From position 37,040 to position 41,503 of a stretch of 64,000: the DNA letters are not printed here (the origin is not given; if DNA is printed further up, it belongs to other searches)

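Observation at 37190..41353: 1387-aa surface protein combining a signal peptide, a eukaryote-like ankyrin repeat and a huge N/T/G-rich passenger-like region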

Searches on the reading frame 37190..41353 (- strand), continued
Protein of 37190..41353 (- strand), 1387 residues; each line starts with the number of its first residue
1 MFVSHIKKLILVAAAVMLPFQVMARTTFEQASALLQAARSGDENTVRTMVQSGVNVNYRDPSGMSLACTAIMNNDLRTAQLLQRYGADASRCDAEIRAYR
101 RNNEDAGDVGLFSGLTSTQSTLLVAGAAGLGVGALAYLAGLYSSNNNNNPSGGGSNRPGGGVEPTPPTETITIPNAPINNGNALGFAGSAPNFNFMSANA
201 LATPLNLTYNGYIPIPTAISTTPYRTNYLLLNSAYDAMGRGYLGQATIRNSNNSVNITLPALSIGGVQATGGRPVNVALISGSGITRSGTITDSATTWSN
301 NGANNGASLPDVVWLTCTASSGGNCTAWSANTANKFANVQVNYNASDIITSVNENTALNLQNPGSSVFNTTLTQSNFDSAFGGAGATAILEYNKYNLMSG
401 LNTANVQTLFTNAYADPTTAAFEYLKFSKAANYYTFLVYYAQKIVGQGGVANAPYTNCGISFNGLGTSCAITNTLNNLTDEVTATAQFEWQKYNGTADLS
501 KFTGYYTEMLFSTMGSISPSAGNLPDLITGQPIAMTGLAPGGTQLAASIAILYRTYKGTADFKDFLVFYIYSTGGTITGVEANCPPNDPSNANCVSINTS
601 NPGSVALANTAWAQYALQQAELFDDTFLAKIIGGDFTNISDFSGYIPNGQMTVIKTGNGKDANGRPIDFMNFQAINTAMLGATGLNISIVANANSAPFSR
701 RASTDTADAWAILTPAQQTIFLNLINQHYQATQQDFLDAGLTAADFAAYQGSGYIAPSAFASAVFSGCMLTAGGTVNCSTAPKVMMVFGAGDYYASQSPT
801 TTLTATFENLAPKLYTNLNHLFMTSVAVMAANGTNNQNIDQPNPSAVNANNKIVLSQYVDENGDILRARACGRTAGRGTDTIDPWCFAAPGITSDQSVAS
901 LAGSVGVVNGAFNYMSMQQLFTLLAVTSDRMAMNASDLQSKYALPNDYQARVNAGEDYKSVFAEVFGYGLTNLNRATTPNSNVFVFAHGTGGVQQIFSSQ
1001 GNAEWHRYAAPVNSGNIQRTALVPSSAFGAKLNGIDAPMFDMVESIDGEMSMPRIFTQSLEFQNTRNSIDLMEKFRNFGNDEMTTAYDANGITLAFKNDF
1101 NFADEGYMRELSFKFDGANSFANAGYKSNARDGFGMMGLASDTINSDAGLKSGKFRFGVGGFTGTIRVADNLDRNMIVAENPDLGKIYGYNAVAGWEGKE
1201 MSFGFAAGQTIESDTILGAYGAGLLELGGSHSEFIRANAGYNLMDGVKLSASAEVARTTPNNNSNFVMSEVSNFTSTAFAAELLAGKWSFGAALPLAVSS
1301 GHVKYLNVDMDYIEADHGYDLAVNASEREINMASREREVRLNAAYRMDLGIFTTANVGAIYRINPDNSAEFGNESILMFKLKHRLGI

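Call 16: find_encoding_contigs(protein=P0001, flank=8000, max_places=3)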
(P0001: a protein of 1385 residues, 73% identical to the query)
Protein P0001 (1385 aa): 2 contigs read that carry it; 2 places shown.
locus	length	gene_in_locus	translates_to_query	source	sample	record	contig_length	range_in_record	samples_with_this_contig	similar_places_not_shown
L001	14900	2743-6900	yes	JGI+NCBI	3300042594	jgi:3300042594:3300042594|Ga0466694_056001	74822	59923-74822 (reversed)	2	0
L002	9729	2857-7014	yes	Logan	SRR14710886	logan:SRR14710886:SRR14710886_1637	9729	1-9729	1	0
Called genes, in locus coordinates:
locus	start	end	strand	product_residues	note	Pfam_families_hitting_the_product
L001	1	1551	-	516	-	PF13623:SurA_N_2, PF13624:SurA_N_3, PF13145:Rotamase_2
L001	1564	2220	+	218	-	PF00121:TIM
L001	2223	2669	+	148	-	PF01025:GrpE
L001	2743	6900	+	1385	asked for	-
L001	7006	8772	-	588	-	PF01336:tRNA_anti-codon, PF00152:tRNA-synt_2, PF02938:GAD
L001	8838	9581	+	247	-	PF02673:BacA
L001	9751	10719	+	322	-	PF00535:Glycos_transf_2, PF10111:Glyco_tranf_2_2 (weak)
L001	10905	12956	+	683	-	PF00117:GATase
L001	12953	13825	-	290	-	PF01636:APH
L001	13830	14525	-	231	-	PF03167:UDG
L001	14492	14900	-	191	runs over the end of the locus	-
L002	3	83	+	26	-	?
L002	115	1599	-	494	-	PF13623:SurA_N_2, PF13624:SurA_N_3, PF13145:Rotamase_2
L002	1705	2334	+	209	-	PF00121:TIM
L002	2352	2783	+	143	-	PF01025:GrpE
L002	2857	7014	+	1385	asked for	-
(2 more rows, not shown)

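Call 17: find_encoding_contigs(protein=P0009, flank=8000, max_places=3)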
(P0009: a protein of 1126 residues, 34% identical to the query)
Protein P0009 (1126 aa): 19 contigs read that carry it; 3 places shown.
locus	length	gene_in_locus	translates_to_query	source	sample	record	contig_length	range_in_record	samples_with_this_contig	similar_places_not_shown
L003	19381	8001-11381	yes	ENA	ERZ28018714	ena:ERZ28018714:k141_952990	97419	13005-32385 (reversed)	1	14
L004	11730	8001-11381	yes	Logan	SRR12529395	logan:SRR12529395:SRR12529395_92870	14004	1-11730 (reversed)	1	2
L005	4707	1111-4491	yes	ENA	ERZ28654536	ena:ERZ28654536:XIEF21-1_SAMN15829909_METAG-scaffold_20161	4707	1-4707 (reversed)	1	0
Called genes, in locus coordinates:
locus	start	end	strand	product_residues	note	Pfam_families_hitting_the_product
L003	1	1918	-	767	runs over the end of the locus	-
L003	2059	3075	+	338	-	-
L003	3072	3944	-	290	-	PF11899:DUF3419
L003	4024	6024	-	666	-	-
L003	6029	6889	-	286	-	-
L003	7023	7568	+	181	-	-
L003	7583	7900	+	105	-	-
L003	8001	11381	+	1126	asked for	-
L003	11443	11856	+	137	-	-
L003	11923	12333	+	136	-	-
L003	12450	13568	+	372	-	-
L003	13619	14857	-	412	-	PF06245:DUF1015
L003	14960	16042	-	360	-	PF02275:CBAH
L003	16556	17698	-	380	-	-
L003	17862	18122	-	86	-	-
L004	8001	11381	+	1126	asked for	-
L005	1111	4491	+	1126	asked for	-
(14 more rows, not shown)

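Call 23: search_protein_families(library=pfam, alignment_id=A3, max_evalue=0.1)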
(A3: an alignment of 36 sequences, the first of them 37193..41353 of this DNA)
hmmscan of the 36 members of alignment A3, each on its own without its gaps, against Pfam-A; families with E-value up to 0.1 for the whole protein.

A. member 1, window:37193-41353:- (1387 aa): 3 families
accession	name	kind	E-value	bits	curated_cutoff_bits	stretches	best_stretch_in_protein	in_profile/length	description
PF13637.12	Ank_4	-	1.7e-05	25.4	22.7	1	34-82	1-49/50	Ankyrin repeats (many copies)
PF12796.13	Ank_2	-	0.00012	23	27.3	1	29-89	28-86/90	Ankyrin repeats (3 copies)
PF00023.36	Ank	-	0.0024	18.6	21.1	0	32-60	4-32/33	Ankyrin repeat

B. families by the number of members that match (of 36 scanned): 12 families
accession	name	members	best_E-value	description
PF12796.13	Ank_2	36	1.5e-05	Ankyrin repeats (3 copies)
PF13637.12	Ank_4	33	3.7e-07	Ankyrin repeats (many copies)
PF00023.36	Ank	16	0.00063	Ankyrin repeat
PF13606.12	Ank_3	8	0.0062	Ankyrin repeat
PF00082.27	Peptidase_S8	3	0.00012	Subtilase family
PF11381.13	DUF3185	2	0.016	Protein of unknown function (DUF3185)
PF13857.12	Ank_5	2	0.019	Ankyrin repeats (many copies)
PF21887.2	RhiE_B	1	0.052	RhiE branching domain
PF08869.16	XisI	1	0.052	XisI protein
PF13620.12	CarboxypepD_reg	1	0.058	Carboxypeptidase regulatory-like domain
PF05354.17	Phage_attach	1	0.07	Phage Head-Tail Attachment protein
PF11159.13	DUF2939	1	0.086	Protein of unknown function (DUF2939)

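Call 25: search_solved_structures(query=window:37193-40786:-, max_evalue=10, show_alignments=2)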
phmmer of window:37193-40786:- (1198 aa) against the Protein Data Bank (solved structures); distinct sequences matched with E-value up to 10: 1.
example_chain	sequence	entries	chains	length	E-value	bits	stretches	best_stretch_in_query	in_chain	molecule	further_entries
6m8t_A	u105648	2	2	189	1.8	9.2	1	880-953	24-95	Flavin prenyltransferase UbiX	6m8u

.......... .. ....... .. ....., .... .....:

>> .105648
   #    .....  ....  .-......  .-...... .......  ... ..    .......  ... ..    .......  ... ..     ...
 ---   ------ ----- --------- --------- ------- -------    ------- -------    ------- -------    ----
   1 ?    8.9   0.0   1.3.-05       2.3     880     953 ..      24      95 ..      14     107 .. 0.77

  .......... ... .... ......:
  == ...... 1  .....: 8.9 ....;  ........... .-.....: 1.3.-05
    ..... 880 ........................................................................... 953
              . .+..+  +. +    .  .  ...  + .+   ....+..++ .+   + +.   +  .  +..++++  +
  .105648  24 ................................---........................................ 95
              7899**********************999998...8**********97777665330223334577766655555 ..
